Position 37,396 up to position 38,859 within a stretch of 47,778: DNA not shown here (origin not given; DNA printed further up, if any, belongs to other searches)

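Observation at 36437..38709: Methyltransferase translationally coupled to a DUF262/HNH nuclease: candidate non-canonical restriction or defence module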

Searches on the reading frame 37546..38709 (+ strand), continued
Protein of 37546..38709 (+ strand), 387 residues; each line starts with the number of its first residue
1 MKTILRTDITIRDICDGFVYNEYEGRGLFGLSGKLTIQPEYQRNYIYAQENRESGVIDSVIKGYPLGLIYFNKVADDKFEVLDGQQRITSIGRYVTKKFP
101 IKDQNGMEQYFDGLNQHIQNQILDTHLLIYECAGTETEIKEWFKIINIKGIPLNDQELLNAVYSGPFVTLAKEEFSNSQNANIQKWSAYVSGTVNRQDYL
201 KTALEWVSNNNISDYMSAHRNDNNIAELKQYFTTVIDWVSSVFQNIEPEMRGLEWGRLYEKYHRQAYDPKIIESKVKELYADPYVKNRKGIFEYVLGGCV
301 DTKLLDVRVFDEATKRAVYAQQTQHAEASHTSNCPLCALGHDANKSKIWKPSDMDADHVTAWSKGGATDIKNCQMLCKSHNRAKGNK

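Call 75: find_encoding_contigs(protein=P0308, flank=6000, max_places=4)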
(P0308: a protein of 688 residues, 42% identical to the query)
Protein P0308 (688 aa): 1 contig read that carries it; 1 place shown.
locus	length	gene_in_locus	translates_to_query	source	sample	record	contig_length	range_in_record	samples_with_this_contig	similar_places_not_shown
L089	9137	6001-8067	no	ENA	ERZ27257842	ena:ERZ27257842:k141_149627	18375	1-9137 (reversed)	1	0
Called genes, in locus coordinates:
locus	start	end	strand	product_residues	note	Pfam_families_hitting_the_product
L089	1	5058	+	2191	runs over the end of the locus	PF02687:FtsX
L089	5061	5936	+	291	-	PF00005:ABC_tran, PF13304:AAA_21 (faint)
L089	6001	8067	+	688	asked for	PF13651:EcoRI_methylase, PF03235:GmrSD_N, PF01844:HNH, PF14279:HNH_5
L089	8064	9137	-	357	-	?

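Call 81: search_solved_structures(query=A3, max_evalue=10, show_alignments=5)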
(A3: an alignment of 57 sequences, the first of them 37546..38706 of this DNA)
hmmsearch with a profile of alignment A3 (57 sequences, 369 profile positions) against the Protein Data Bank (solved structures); distinct sequences matched with E-value up to 10: 30.
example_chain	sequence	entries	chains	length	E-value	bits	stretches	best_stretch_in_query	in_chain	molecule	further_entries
4h9d_A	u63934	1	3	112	3.8e-06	29.5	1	317-367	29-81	HNH endonuclease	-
8w2z_A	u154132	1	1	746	2.5e-05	26.8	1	306-367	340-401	HNH nuclease domain-containing protein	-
8zq9_B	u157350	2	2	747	2.5e-05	26.8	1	306-367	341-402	a protein | HNH nuclease domain-containing protein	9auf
8w2s_A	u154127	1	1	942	3.3e-05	26.4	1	306-367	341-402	HNH nuclease domain-containing protein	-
8d2k_A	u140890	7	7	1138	0.00013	24.4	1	321-368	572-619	CRISPR-associated endonuclease, Csn1 family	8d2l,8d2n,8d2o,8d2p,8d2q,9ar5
6me0_C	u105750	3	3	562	0.00016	24.1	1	310-365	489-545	Maturase reverse transcriptase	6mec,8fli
9lgi_A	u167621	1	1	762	0.00038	22.9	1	306-367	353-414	HNH nuclease domain-containing protein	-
6ghc_A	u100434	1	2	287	0.0009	21.7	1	317-365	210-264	5-methylcytosine-specific restriction enzyme A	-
9k32_A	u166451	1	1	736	0.0012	21.3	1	312-368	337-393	HNH nuclease domain-containing protein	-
7p9k_A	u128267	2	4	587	0.0019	20.6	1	36-99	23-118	DUF262 domain-containing protein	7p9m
8zdr_C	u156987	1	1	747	0.0023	20.3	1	306-367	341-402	a protein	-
1e7d_A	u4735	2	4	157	0.006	19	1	310-367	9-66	RECOMBINATION ENDONUCLEASE VII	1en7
8f43_A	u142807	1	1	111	0.014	17.8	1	312-369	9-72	CRISPR-associated endonuclease Cas9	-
2qnf_A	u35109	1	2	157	0.02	17.2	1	310-367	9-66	Recombination endonuclease VII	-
5mkw_A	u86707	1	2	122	0.022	17.1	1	299-368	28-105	DNA annealing helicase and endonuclease ZRANB3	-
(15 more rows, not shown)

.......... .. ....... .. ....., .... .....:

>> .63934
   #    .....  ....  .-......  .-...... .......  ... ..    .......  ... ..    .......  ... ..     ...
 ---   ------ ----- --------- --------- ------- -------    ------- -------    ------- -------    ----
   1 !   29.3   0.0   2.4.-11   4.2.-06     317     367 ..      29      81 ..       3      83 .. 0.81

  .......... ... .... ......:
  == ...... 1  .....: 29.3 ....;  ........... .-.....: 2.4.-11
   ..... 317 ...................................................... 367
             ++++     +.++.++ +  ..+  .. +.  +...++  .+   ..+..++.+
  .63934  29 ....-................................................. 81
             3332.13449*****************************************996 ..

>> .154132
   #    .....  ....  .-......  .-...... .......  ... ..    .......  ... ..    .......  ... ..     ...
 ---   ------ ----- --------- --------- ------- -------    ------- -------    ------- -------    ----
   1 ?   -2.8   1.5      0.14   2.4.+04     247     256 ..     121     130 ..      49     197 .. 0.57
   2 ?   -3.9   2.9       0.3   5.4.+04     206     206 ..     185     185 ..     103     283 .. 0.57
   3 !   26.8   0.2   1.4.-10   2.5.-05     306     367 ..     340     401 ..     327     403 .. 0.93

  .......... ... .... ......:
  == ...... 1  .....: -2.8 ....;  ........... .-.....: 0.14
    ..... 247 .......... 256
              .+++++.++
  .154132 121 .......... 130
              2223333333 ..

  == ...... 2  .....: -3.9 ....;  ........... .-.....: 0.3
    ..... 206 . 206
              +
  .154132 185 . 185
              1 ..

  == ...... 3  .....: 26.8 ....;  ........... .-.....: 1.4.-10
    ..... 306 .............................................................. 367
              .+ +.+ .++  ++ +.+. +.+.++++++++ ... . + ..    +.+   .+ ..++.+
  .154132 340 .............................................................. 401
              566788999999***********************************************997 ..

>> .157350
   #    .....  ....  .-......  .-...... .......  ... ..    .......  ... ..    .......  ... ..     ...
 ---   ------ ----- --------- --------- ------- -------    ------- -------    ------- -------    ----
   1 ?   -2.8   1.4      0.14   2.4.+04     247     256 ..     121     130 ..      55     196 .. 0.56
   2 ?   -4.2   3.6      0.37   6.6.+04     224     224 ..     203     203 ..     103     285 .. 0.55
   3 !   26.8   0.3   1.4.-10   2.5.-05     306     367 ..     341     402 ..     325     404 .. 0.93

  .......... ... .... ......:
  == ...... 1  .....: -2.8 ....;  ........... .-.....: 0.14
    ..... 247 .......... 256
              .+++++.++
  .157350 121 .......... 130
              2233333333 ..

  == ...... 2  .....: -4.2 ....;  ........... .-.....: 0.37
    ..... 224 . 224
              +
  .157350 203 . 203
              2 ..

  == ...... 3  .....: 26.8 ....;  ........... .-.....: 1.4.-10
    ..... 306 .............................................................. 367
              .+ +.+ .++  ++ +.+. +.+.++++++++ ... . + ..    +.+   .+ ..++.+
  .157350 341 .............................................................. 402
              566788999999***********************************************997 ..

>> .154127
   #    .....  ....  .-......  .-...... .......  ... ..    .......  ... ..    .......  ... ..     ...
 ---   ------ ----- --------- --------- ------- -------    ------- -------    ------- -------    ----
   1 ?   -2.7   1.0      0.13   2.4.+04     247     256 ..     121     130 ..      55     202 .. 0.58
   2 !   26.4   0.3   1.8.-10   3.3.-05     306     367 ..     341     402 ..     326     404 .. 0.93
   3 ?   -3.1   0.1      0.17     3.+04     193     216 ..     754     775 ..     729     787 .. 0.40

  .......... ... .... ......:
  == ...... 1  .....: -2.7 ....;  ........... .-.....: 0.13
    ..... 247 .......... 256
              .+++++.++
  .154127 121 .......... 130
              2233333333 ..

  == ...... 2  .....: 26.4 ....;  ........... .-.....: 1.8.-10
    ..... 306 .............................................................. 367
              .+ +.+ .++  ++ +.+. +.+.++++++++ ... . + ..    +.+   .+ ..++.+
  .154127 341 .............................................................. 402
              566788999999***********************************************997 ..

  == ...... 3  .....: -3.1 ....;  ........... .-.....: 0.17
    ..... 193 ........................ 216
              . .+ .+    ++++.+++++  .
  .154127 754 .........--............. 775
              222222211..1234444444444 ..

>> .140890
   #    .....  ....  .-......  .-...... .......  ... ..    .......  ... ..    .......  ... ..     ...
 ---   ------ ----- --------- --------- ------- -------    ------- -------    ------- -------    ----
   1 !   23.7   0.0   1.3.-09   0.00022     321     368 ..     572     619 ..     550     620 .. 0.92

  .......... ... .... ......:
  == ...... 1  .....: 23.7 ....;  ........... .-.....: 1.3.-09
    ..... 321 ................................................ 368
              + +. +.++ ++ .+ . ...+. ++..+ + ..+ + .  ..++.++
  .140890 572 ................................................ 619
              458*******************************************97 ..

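Call 91: find_homologous_proteins(query=P0308)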
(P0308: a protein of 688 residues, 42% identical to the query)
Query P0308 (688 aa): 1120 proteins with E <= 0.001 among 8000 candidates; the best 120 are listed.
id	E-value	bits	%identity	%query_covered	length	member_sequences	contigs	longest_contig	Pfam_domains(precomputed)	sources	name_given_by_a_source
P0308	0.0e+0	1573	100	100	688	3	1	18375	PF01844.30,PF14279.13,PF13651.12,PF03235.20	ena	-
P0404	3.9e-144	500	42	99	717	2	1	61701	PF01844.30,PF14279.13,PF13651.12,PF03235.20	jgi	jgi:hypothetical protein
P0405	4.1e-133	464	41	84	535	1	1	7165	PF01844.30,PF14279.13,PF13651.12,PF03235.20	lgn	-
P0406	2.1e-115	405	50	54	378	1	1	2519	PF01844.30,PF14279.13,PF03235.20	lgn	-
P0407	4.0e-112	394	47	57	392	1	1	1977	PF01844.30,PF14279.13,PF03235.20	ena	-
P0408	2.8e-111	392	49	54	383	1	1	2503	PF01844.30,PF03235.20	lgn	-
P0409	3.2e-110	388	46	58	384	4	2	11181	PF01844.30,PF14279.13,PF03235.20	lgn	-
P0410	1.9e-109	386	47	54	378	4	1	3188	PF01844.30,PF14279.13,PF03235.20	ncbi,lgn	-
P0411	3.2e-109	385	46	54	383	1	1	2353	PF01844.30,PF14279.13,PF03235.20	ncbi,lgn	-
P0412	4.6e-109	384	48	54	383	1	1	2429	PF01844.30,PF14279.13,PF03235.20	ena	-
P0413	5.0e-108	381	47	55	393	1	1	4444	PF01844.30,PF14279.13,PF03235.20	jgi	jgi:hypothetical protein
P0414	2.9e-107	378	46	54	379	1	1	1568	PF01844.30,PF14279.13,PF03235.20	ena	-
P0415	9.6e-107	377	46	54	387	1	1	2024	PF01844.30,PF14279.13,PF03235.20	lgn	-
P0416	1.6e-106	376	50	54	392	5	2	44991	PF01844.30,PF14279.13,PF03235.20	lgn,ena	-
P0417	2.1e-106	375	49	54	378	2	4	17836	PF01844.30,PF14279.13,PF03235.20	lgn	-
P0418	2.2e-106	375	48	54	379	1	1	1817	PF01844.30,PF14279.13,PF03235.20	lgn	-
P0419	2.7e-106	375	46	55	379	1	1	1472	PF01844.30,PF14279.13,PF03235.20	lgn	-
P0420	2.8e-106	375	49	54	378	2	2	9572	PF01844.30,PF14279.13,PF03235.20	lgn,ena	-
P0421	8.5e-106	373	47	53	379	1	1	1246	PF01844.30,PF14279.13,PF03235.20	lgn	-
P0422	1.1e-105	373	46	54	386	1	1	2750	PF01844.30,PF14279.13,PF03235.20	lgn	-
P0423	1.1e-105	373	44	54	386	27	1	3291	PF01844.30,PF14279.13,PF03235.20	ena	-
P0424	1.2e-105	373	49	54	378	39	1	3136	PF01844.30,PF14279.13,PF03235.20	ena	-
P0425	2.1e-105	372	47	55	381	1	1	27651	PF01844.30,PF14279.13,PF03235.20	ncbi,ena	-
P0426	4.2e-105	371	48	54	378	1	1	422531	PF01844.30,PF14279.13,PF03235.20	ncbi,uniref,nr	ncbi:DUF262 domain-containing protein [Campylobacter concisus]|uniref:GmrSD restriction endonuclease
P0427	5.5e-105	371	47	54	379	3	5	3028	PF01844.30,PF14279.13,PF03235.20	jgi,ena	-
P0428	6.2e-105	371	46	54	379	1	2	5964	PF01844.30,PF14279.13,PF03235.20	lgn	-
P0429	6.5e-105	371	46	54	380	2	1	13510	PF01844.30,PF14279.13,PF03235.20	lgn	-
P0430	8.8e-105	370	47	53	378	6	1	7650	PF01844.30,PF14279.13,PF03235.20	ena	-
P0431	1.1e-104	370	47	53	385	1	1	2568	PF01844.30,PF14279.13,PF03235.20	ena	-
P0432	1.2e-104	370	39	45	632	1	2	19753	PF13651.12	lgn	-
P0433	1.3e-104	369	44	54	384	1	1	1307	PF01844.30,PF14279.13,PF03235.20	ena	-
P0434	1.5e-104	369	46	54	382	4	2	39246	PF01844.30,PF14279.13,PF03235.20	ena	-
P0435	5.2e-104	368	48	53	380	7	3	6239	PF01844.30,PF03235.20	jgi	jgi:hypothetical protein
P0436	5.7e-104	367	46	53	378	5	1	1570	PF01844.30,PF14279.13,PF03235.20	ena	-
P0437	5.8e-104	367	48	54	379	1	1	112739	PF01844.30,PF14279.13,PF03235.20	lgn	-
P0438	6.5e-104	367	48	54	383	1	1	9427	PF01844.30,PF14279.13,PF03235.20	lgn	-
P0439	6.9e-104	367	47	54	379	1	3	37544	PF01844.30,PF03235.20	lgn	-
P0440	7.3e-104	367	46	55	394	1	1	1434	PF01844.30,PF14279.13,PF03235.20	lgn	-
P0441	7.6e-104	367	47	53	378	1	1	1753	PF01844.30,PF14279.13,PF03235.20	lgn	-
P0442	8.1e-104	367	44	54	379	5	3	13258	PF01844.30,PF14279.13,PF03235.20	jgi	jgi:hypothetical protein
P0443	1.3e-103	366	45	54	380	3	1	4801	PF01844.30,PF14279.13,PF03235.20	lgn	-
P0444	1.4e-103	366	47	54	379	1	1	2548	PF01844.30,PF03235.20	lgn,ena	-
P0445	1.4e-103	366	49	54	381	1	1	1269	PF01844.30,PF14279.13,PF03235.20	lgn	-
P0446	1.6e-103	366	45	56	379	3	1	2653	PF01844.30,PF14279.13,PF03235.20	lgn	-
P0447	1.7e-103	366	45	55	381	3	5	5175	PF01844.30,PF14279.13,PF03235.20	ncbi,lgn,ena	-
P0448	2.3e-103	365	48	55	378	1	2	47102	PF01844.30,PF03235.20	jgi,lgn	-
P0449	2.6e-103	365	47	55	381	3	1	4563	PF01844.30,PF14279.13,PF03235.20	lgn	-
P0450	2.8e-103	365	48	54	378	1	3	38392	PF01844.30,PF14279.13,PF03235.20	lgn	-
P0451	4.2e-103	365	46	54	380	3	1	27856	PF01844.30,PF14279.13,PF03235.20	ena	-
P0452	4.7e-103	364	48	54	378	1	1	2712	PF01844.30,PF14279.13,PF03235.20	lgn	-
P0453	5.2e-103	364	48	54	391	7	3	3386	PF01844.30,PF02945.22,PF14279.13,PF03235.20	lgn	-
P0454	6.8e-103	364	44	55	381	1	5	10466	PF01844.30,PF14279.13,PF03235.20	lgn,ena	-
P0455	7.3e-103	364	45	54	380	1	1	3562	PF01844.30,PF14279.13,PF03235.20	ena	-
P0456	9.1e-103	363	47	53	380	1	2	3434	PF01844.30,PF03235.20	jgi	jgi:hypothetical protein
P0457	9.3e-103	363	48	54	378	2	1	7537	PF01844.30,PF14279.13,PF03235.20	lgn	-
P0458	1.1e-102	363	49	54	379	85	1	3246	PF01844.30,PF14279.13,PF03235.20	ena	-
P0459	1.1e-102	363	45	54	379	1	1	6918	PF01844.30,PF14279.13,PF03235.20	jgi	jgi:hypothetical protein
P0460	1.4e-102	363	45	54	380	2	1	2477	PF01844.30,PF14279.13,PF03235.20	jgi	-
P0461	1.5e-102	363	45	54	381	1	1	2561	PF01844.30,PF14279.13,PF03235.20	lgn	-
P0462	1.6e-102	363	45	54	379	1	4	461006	PF01844.30,PF14279.13,PF03235.20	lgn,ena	-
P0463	1.9e-102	362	45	54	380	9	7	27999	PF01844.30,PF14279.13,PF03235.20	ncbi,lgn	-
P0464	2.5e-102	362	46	54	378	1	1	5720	PF01844.30,PF14279.13,PF03235.20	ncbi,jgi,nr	ncbi:MAG: DUF262 domain-containing protein [Clostridiales Family XIII bacterium]|jgi:hypothetical pr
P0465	3.1e-102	362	48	53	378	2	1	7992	PF01844.30,PF14279.13,PF03235.20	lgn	-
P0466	3.2e-102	362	45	54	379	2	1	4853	PF01844.30,PF14279.13,PF03235.20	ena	-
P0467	3.4e-102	361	42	54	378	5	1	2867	PF01844.30,PF14279.13,PF03235.20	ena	-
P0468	3.7e-102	361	46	54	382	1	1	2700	PF01844.30,PF03235.20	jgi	jgi:hypothetical protein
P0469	3.8e-102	361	46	54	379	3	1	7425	PF01844.30,PF14279.13,PF03235.20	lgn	-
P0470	4.4e-102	361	45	54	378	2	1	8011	PF01844.30,PF03235.20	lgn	-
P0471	6.7e-102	361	45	54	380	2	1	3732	PF01844.30,PF14279.13,PF03235.20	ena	-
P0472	6.7e-102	361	45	54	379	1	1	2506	PF01844.30,PF14279.13,PF03235.20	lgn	-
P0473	7.3e-102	360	49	54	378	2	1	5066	PF01844.30,PF14279.13,PF03235.20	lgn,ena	-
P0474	8.6e-102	360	45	55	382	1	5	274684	PF01844.30,PF14279.13,PF03235.20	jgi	jgi:hypothetical protein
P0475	9.2e-102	360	45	54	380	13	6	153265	PF01844.30,PF14279.13,PF03235.20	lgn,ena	-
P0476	9.4e-102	360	44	54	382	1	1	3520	PF01844.30,PF14279.13,PF03235.20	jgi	jgi:hypothetical protein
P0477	1.2e-101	360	45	54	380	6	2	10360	PF01844.30,PF14279.13,PF03235.20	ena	-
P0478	1.3e-101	360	45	54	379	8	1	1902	PF01844.30,PF14279.13,PF03235.20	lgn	-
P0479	1.8e-101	359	44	54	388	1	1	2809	PF01844.30,PF14279.13,PF03235.20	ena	-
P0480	2.3e-101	359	47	52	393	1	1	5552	PF01844.30,PF14279.13,PF03235.20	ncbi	-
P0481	2.4e-101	359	46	56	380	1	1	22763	PF01844.30,PF14279.13,PF03235.20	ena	-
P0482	2.8e-101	358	45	54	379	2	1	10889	PF01844.30,PF14279.13,PF03235.20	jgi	jgi:hypothetical protein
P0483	3.3e-101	358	45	54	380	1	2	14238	PF01844.30,PF14279.13,PF03235.20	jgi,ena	jgi:hypothetical protein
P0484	3.4e-101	358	46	56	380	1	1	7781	PF01844.30,PF14279.13,PF03235.20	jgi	jgi:hypothetical protein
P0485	3.5e-101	358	47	53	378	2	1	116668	PF01844.30,PF14279.13,PF03235.20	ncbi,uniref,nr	ncbi:DUF262 domain-containing protein [Helicobacter sp. MIT 21-1697]|uniref:HNH endonuclease family 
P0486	3.7e-101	358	45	54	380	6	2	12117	PF01844.30,PF14279.13,PF03235.20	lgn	-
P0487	4.6e-101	358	44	54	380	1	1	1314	PF01844.30,PF14279.13,PF03235.20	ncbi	-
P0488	6.2e-101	357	45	54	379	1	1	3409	PF01844.30,PF14279.13,PF03235.20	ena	-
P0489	6.7e-101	357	45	54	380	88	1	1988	PF01844.30,PF14279.13,PF03235.20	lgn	-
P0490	7.1e-101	357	45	54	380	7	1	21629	PF01844.30,PF14279.13,PF03235.20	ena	-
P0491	7.3e-101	357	45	54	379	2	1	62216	PF01844.30,PF14279.13,PF03235.20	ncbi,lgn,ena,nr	ncbi:MAG TPA: DUF262 domain-containing protein [Solirubrobacteraceae bacterium]|nr:DUF262 domain-con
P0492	7.4e-101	357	47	57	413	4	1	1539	PF01844.30,PF03235.20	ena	-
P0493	7.9e-101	357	43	54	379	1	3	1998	PF01844.30,PF14279.13,PF03235.20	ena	-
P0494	8.9e-101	357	49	54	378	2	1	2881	PF01844.30,PF14279.13,PF03235.20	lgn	-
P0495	9.0e-101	357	46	54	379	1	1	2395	PF01844.30,PF14279.13,PF03235.20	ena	-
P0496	1.0e-100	357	47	54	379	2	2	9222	PF01844.30,PF14279.13,PF03235.20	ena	-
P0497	1.1e-100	357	45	54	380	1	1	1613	PF01844.30,PF14279.13,PF03235.20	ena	-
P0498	1.2e-100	356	46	54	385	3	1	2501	PF01844.30,PF14279.13,PF03235.20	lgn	-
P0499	1.3e-100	356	42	54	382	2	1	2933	PF01844.30,PF14279.13,PF03235.20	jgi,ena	-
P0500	1.6e-100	356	46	54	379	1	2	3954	PF01844.30,PF14279.13,PF03235.20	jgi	jgi:hypothetical protein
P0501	1.9e-100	356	46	55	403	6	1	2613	PF01844.30,PF14279.13,PF03235.20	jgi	jgi:hypothetical protein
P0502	1.9e-100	356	47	53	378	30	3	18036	PF01844.30,PF14279.13,PF03235.20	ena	-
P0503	2.8e-100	355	44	54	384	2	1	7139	PF01844.30,PF14279.13,PF03235.20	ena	-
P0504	2.8e-100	355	47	51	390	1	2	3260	PF03235.20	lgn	-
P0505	4.2e-100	355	43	54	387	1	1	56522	PF01844.30,PF14279.13,PF03235.20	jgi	jgi:hypothetical protein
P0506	4.4e-100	355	47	54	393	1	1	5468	PF01844.30,PF14279.13,PF03235.20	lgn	-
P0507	4.5e-100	355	45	54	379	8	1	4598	PF01844.30,PF14279.13,PF03235.20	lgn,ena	-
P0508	4.6e-100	354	45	54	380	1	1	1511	PF01844.30,PF14279.13,PF03235.20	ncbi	-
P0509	4.7e-100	354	46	53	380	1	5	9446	PF01844.30,PF14279.13,PF03235.20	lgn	-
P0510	5.7e-100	354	42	54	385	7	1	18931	PF01844.30,PF14279.13,PF03235.20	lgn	-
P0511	7.4e-100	354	48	54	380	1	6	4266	PF01844.30,PF03235.20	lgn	-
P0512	7.8e-100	354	45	54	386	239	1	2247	PF01844.30,PF03235.20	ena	-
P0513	9.3e-100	353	46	53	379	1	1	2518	PF01844.30,PF14279.13,PF03235.20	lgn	-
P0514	1.1e-99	353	45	54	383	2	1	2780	PF01844.30,PF14279.13,PF03235.20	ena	-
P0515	1.1e-99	353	47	54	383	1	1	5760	PF01844.30,PF14279.13,PF03235.20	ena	-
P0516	1.2e-99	353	45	54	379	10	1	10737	PF01844.30,PF14279.13,PF03235.20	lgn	-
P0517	1.3e-99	353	44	54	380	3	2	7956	PF01844.30,PF14279.13,PF03235.20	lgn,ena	-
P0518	1.5e-99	353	43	54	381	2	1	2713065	PF01844.30,PF14279.13,PF03235.20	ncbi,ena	-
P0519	1.6e-99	353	47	54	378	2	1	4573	PF01844.30,PF14279.13,PF03235.20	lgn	-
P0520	1.8e-99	353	46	53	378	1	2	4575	PF01844.30,PF14279.13,PF03235.20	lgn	-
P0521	1.8e-99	352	43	54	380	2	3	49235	PF01844.30,PF14279.13,PF03235.20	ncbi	-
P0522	1.9e-99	352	46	54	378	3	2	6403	PF01844.30,PF14279.13,PF03235.20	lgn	-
